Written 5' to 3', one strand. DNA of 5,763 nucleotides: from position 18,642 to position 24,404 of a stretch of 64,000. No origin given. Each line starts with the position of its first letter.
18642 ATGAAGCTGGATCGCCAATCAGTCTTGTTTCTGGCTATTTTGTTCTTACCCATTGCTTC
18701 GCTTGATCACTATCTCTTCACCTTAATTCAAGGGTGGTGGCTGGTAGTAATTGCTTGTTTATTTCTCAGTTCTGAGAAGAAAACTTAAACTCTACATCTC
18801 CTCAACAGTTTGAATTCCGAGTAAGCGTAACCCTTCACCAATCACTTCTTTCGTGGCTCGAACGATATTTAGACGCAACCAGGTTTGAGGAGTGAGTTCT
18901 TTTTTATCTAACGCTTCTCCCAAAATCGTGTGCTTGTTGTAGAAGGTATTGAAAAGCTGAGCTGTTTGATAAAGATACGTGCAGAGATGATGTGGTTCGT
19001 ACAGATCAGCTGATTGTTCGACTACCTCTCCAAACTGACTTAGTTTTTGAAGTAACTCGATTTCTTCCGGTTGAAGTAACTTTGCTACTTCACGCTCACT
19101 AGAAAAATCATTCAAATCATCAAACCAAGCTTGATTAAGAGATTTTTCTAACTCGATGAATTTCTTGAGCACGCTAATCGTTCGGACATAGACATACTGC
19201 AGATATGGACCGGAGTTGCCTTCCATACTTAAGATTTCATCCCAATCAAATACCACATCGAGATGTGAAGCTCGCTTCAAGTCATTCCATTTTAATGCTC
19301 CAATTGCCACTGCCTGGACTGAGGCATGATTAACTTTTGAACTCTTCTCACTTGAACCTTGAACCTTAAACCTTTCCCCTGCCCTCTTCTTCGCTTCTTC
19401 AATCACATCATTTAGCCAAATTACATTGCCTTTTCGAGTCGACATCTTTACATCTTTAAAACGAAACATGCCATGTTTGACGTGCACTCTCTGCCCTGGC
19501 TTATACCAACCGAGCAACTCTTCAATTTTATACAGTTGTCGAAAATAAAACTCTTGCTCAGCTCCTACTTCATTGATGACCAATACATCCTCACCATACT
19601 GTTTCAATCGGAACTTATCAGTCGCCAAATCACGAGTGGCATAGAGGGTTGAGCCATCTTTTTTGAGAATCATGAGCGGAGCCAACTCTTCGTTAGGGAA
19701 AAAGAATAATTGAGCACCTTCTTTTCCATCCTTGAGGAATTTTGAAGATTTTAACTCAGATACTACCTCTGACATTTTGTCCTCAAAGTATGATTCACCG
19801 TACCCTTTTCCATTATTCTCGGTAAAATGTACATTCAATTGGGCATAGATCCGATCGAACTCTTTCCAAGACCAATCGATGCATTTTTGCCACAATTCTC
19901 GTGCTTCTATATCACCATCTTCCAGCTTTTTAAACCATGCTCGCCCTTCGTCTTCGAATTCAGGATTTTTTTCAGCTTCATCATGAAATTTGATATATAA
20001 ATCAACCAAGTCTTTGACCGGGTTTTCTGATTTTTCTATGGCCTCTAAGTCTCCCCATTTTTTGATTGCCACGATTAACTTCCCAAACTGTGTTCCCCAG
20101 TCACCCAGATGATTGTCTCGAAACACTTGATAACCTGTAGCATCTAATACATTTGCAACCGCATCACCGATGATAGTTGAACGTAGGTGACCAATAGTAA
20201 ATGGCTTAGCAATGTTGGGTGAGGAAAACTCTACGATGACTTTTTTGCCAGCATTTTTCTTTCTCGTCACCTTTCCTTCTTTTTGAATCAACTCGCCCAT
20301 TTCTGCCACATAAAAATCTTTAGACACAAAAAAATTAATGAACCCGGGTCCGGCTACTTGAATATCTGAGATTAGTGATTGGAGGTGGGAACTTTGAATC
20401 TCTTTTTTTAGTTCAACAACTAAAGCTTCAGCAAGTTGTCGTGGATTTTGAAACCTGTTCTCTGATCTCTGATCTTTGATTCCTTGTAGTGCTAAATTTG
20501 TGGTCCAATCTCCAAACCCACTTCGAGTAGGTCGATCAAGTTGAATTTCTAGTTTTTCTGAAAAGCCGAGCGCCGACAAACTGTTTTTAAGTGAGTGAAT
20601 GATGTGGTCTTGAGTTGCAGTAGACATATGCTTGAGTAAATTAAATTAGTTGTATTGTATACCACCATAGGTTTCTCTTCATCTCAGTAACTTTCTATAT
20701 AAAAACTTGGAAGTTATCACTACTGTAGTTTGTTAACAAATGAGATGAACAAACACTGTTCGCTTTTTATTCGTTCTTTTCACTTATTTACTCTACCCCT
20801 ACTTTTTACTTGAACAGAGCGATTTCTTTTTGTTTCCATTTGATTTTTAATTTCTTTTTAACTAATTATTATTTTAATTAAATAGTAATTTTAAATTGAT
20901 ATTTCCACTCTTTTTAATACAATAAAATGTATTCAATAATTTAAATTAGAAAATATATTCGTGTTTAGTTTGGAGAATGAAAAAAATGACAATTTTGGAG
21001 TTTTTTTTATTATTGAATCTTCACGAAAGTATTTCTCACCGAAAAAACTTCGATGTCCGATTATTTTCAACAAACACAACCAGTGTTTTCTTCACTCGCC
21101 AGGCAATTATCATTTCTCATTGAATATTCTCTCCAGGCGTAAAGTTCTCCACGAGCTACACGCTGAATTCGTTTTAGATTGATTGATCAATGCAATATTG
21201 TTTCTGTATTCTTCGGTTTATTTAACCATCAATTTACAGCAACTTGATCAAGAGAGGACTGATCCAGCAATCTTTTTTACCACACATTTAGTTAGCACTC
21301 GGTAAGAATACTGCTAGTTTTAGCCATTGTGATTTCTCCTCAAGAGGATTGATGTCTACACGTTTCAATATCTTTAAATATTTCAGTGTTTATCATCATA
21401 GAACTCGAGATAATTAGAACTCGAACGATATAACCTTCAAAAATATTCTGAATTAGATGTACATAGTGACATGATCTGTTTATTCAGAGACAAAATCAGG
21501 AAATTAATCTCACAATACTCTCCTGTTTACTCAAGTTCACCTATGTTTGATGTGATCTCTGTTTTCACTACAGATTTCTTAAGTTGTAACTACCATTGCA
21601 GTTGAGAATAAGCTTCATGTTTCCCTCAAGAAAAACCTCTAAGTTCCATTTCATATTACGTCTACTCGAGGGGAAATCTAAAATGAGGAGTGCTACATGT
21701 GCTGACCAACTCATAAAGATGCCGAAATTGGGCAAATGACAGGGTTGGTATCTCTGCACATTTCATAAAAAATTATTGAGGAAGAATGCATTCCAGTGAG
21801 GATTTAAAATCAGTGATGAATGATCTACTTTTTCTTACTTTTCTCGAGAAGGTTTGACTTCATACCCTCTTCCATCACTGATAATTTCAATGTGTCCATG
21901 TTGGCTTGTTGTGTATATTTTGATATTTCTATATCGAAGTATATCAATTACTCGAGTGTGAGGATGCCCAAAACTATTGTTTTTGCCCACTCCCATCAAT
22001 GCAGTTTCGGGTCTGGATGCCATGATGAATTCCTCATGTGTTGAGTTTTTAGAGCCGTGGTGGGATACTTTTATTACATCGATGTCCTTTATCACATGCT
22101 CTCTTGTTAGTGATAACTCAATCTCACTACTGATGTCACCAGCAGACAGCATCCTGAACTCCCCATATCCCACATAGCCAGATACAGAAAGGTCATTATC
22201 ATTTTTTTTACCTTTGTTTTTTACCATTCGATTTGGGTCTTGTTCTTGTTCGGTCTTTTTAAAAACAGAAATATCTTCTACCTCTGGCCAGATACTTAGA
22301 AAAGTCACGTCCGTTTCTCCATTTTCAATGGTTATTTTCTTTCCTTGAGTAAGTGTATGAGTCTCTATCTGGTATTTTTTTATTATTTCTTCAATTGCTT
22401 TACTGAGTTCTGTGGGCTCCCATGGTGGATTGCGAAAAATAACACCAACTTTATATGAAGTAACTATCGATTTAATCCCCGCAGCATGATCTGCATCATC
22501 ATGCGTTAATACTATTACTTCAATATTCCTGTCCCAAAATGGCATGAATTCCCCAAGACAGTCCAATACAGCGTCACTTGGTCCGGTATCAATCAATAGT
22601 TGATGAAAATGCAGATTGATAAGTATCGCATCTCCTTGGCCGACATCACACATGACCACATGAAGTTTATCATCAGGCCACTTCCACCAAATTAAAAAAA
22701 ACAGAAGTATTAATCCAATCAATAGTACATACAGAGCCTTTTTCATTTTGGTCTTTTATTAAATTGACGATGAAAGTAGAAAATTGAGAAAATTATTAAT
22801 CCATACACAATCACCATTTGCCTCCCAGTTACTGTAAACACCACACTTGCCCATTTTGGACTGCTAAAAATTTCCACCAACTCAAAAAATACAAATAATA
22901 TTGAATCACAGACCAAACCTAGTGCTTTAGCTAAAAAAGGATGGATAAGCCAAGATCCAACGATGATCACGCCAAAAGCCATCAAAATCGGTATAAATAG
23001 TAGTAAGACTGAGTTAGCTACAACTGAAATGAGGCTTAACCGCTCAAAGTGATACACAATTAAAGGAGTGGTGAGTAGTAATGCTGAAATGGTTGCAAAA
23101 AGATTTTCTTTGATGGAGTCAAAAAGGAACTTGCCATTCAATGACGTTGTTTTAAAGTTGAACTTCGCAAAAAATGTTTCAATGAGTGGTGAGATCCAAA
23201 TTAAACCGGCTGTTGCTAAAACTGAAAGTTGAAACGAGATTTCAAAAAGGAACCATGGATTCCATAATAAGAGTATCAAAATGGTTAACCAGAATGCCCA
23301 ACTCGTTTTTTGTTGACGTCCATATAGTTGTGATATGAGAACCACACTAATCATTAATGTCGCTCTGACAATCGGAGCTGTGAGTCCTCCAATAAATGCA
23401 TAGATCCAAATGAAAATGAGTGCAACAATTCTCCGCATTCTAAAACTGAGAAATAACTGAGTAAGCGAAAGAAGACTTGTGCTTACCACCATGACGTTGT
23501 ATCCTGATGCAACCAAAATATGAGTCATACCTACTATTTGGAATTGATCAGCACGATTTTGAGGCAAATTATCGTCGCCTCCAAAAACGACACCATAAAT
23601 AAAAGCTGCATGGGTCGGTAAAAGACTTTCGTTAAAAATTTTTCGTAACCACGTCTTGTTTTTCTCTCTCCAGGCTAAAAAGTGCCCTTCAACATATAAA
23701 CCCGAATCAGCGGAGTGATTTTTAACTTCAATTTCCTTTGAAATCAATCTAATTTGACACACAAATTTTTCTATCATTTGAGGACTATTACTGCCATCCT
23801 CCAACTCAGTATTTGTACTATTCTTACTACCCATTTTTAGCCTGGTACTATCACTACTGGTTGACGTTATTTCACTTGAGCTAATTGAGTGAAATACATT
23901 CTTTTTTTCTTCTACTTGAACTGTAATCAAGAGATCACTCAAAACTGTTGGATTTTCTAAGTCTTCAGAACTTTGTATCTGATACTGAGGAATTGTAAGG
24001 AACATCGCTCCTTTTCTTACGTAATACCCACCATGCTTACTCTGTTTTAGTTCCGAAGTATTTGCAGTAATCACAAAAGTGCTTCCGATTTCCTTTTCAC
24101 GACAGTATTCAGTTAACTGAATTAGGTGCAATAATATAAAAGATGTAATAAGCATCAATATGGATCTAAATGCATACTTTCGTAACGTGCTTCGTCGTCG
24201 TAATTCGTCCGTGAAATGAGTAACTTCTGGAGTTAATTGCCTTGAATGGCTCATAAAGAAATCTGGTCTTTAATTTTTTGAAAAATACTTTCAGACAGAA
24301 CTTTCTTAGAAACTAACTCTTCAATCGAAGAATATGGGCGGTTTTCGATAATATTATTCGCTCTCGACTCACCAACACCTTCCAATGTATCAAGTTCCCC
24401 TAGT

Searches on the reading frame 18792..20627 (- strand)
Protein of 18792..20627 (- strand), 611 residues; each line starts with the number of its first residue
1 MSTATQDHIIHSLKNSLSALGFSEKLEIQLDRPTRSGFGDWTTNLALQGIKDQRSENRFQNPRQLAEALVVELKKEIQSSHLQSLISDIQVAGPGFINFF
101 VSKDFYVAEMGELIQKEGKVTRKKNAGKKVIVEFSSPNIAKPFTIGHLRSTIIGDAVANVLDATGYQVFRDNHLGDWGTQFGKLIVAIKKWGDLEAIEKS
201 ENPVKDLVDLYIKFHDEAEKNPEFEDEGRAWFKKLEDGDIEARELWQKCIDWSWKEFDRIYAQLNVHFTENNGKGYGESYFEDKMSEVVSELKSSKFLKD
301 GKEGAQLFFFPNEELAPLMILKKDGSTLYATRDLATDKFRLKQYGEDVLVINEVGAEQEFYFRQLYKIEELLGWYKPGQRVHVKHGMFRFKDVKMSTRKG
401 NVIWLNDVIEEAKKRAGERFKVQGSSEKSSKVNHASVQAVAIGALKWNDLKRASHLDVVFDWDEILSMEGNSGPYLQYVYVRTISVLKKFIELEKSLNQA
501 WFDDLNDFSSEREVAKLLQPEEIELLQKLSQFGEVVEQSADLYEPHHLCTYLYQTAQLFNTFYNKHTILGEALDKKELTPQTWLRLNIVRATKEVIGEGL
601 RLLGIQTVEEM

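Call 29: search_protein_families(library=pfam, proteins=[window:18792-20627:-], max_evalue=0.001)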
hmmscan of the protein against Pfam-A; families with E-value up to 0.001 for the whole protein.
window:18792-20627:- (611 aa): 3 families
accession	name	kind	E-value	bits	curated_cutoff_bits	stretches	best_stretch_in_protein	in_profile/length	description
PF00750.26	tRNA-synt_1d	-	7.2e-82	275.6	23.3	1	113-462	5-349/349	tRNA synthetases class I (R), catalytic domain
PF05746.21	DALR_1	-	2.9e-27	95.5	22.3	1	476-611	1-117/117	DALR anticodon binding domain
PF03485.21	Arg_tRNA_synt_N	-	2.5e-14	54.1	21.5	1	8-101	2-85/85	Arginyl tRNA synthetase N terminal domain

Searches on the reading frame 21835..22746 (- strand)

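Call 29: search_protein_families(library=pfam, proteins=[window:21835-22746:-], max_evalue=0.001)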
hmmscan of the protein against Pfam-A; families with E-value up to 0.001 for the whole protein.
window:21835-22746:- (303 aa): 2 families
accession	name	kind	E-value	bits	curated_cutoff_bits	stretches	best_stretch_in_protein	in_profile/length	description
PF00753.33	Lactamase_B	-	1.6e-07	31.9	22.7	1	35-251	3-192/196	Metallo-beta-lactamase superfamily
PF12706.13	Lactamase_B_2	-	3.6e-07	30.4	27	1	49-150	2-108/200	Beta-lactamase superfamily domain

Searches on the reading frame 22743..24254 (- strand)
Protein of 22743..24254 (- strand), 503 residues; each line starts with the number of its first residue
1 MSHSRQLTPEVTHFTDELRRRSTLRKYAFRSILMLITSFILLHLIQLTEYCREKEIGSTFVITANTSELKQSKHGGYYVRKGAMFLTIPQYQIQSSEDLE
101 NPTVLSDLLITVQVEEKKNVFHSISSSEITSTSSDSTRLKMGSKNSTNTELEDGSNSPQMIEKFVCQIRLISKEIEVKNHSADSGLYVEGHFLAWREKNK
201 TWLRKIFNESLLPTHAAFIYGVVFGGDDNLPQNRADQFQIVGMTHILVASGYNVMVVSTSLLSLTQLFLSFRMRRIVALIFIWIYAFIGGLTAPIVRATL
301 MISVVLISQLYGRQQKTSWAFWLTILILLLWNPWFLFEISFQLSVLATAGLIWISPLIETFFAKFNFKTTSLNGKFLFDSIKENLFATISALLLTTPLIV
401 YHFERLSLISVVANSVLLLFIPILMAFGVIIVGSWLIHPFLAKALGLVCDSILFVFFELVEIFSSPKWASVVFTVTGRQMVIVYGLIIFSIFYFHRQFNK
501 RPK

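Call 29: search_protein_families(library=pfam, proteins=[window:22743-24254:-], max_evalue=0.001)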
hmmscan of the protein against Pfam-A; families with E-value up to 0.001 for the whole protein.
window:22743-24254:- (503 aa): 1 family
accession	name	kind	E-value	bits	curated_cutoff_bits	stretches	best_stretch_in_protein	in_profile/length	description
PF03772.21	Competence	-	9.2e-44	150.2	23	1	223-494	2-266/270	Competence protein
